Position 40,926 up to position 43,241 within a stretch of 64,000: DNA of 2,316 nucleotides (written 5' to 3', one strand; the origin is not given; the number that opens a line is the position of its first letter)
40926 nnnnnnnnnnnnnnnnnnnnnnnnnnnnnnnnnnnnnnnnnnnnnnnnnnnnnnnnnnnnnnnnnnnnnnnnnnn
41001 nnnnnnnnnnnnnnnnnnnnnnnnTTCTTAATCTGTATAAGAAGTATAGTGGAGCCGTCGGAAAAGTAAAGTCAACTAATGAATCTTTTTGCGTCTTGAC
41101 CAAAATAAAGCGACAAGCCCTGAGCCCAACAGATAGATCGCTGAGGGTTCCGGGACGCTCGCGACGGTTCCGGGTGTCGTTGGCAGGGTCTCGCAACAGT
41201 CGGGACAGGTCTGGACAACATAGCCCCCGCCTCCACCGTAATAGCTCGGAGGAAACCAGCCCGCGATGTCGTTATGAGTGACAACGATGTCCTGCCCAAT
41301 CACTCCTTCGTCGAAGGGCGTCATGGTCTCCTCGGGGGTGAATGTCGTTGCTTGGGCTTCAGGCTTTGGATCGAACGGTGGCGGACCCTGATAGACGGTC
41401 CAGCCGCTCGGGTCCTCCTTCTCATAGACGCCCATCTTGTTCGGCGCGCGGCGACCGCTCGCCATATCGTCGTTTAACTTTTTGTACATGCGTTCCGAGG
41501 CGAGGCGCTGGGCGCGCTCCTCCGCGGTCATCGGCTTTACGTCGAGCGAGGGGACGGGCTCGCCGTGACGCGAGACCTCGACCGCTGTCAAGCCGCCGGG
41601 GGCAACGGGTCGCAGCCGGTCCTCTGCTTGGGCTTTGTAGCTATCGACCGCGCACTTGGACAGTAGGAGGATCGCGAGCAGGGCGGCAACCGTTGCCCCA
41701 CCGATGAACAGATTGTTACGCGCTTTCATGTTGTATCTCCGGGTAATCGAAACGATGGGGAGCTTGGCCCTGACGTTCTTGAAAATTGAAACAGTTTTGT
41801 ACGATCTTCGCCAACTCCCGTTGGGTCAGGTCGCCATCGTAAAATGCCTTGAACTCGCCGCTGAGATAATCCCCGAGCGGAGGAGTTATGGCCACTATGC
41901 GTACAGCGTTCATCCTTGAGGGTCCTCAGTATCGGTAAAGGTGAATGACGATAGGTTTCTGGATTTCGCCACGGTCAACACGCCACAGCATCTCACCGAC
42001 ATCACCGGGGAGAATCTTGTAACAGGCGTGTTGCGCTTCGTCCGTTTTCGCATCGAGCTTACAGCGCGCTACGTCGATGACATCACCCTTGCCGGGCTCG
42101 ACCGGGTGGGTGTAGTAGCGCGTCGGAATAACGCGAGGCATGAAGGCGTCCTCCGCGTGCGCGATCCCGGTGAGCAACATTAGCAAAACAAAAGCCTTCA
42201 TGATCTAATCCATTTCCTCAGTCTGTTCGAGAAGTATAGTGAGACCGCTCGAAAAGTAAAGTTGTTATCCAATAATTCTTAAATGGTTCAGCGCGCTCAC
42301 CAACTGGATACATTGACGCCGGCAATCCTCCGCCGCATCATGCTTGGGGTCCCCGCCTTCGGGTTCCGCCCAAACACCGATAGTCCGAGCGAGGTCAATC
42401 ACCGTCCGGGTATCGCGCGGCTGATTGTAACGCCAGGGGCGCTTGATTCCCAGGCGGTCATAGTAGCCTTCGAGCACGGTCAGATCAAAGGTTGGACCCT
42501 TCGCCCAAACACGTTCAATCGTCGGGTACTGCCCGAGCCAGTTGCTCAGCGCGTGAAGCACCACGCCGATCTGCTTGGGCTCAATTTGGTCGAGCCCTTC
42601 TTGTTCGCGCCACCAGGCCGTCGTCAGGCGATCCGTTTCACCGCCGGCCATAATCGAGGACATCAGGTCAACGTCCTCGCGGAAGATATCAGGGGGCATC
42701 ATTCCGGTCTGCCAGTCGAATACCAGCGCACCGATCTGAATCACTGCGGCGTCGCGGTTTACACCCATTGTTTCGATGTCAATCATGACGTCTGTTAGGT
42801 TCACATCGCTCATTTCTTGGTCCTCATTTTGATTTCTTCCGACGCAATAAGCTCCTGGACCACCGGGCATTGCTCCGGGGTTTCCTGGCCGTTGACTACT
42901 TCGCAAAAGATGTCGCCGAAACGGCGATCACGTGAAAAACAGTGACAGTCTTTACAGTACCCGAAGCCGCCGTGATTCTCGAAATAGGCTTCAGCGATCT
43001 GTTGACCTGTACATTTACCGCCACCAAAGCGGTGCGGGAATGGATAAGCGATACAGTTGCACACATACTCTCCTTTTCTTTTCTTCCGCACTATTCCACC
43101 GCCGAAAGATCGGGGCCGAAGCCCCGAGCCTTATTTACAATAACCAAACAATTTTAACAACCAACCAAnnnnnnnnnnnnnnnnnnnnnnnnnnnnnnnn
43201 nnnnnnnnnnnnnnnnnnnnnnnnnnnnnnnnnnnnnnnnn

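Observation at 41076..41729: Phage-encoded PEP-CTERM protein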

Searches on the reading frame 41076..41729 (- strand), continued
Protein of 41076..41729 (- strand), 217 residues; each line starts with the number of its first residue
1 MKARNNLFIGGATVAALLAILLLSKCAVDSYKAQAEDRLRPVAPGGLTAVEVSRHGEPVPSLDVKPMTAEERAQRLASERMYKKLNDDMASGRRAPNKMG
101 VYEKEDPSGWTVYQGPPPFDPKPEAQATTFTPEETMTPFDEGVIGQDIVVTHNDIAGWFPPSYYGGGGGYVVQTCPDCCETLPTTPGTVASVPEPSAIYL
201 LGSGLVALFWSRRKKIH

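Call 73: predict_structure(alignment_id=A3)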
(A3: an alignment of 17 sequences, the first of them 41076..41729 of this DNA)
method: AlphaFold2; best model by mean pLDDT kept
length: 217 residues; sequences in the alignment: 17
mean_pLDDT: 59.7   pTM: 0.24
mean pLDDT of the five models: 59.7, 58.7, 56.9, 56.7, 52.3
residues with pLDDT >= 90: 20; 70-90: 61; 50-70: 43; < 50: 93
segments of 3 or more residues with pLDDT < 50: 43-58, 121-186
pLDDT, mean of each block of 10 residues (from residue 1): 58 85 81 59 41 46 70 90 89 81 63 50 41 35 31 31 35 42 49 70 91 78
secondary structure, 60 per line:
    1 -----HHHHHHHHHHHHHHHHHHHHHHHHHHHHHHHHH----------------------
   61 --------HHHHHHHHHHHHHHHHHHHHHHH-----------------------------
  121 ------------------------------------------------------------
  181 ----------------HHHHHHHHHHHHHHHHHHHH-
elements in order: H6-38 H69-91 H197-216

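Call 76: search_protein_families(library=ncbifam, proteins=[L005:10672-11232:+, L005:11476-11940:+, L005:12025-12693:+, L005:12771-13820:+, L005:9129-10283:-, L005:1988-3079:-, L005:1294-1647:-], max_evalue=0.001)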
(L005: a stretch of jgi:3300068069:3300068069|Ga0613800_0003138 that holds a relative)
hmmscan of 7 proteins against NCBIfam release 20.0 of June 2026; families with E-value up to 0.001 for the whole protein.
L005:10672-11232:+ (186 aa): 0 families

L005:11476-11940:+ (154 aa): 0 families

L005:12025-12693:+ (222 aa): 0 families

L005:12771-13820:+ (349 aa): 0 families

L005:9129-10283:- (384 aa): 0 families

L005:1988-3079:- (363 aa): 0 families

L005:1294-1647:- (117 aa): 0 families

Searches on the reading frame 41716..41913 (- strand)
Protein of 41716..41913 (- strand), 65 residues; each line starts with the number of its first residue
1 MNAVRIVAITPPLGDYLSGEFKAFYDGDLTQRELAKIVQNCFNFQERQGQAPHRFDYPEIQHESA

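Call 21: search_protein_families(library=phrogs, proteins=[window:41716-41913:-], max_evalue=0.001)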
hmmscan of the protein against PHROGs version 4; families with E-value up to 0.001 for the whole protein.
window:41716-41913:- (65 aa): 0 families

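Call 57: search_protein_families(library=pfam, proteins=[window:41716-41913:-], max_evalue=0.1)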
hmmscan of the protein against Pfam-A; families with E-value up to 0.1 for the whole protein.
window:41716-41913:- (65 aa): 0 families

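Call 58: search_protein_families(library=ncbifam, proteins=[window:41716-41913:-], max_evalue=0.1)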
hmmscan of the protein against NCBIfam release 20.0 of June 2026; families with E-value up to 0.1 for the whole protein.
window:41716-41913:- (65 aa): 0 families

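Call 65: search_protein_families(library=padloc, proteins=[window:41716-41913:-], max_evalue=0.01)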
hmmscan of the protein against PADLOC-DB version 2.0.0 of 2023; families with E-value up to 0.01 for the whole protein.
window:41716-41913:- (65 aa): 0 families

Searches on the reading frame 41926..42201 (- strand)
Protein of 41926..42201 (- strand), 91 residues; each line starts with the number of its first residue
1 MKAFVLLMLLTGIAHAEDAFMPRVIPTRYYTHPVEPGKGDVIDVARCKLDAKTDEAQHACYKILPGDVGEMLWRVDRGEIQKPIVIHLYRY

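Call 21: search_protein_families(library=phrogs, proteins=[window:41926-42201:-], max_evalue=0.001)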
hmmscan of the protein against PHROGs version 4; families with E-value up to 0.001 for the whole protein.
window:41926-42201:- (91 aa): 0 families

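Call 57: search_protein_families(library=pfam, proteins=[window:41926-42201:-], max_evalue=0.1)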
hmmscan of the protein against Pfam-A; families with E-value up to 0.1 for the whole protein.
window:41926-42201:- (91 aa): 0 families

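Call 58: search_protein_families(library=ncbifam, proteins=[window:41926-42201:-], max_evalue=0.1)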
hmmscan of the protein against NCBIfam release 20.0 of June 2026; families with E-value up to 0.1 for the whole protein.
window:41926-42201:- (91 aa): 1 family
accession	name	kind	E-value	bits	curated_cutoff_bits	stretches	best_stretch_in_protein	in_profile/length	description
NF046088.1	anchor_EppA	equivalog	0.038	14.3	90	1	2-23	8-29/58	EPS-associated small membrane protein EppA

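Call 65: search_protein_families(library=padloc, proteins=[window:41926-42201:-], max_evalue=0.01)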
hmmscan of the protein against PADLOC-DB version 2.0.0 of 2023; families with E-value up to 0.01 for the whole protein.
window:41926-42201:- (91 aa): 0 families

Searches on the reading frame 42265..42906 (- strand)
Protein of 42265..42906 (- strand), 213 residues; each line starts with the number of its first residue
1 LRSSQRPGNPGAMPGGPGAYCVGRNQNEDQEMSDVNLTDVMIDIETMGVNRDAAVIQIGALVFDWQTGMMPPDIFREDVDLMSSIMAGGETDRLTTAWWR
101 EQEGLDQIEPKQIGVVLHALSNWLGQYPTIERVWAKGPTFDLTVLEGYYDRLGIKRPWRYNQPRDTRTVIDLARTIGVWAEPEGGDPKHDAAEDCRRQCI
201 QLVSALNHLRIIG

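Call 21: search_protein_families(library=phrogs, proteins=[window:42265-42906:-], max_evalue=0.001)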
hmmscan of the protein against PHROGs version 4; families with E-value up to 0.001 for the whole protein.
window:42265-42906:- (213 aa): 6 families
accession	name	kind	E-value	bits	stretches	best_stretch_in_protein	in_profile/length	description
phrog_255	-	DNA, RNA and nucleotide metabolism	9.8e-47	160.9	1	28-210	171-363/436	exonuclease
phrog_14078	-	unknown function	8.3e-25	88.8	1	37-199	81-247/264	-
phrog_20376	-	DNA, RNA and nucleotide metabolism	6.3e-21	75.6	1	39-206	349-519/530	exonuclease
phrog_2082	-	DNA, RNA and nucleotide metabolism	2e-19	70.3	1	32-204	635-811/823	exonuclease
phrog_8783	-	unknown function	7.3e-11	42.9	1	132-205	28-102/114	-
phrog_192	-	DNA, RNA and nucleotide metabolism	6.8e-06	26.6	0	40-64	109-133/397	DNA polymerase exonuclease subunit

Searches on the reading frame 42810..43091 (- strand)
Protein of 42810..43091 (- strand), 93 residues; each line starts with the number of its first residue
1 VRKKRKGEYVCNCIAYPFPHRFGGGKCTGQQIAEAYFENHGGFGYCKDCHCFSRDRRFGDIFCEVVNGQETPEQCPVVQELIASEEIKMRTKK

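Call 21: search_protein_families(library=phrogs, proteins=[window:42810-43091:-], max_evalue=0.001)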
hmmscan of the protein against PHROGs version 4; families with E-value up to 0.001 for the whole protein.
window:42810-43091:- (93 aa): 1 family
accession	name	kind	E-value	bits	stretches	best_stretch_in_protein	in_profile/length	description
phrog_5016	-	unknown function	2.3e-26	92.4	1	1-89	1-79/79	-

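Call 57: search_protein_families(library=pfam, proteins=[window:42810-43091:-], max_evalue=0.1)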
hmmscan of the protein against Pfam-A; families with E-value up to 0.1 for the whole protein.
window:42810-43091:- (93 aa): 0 families
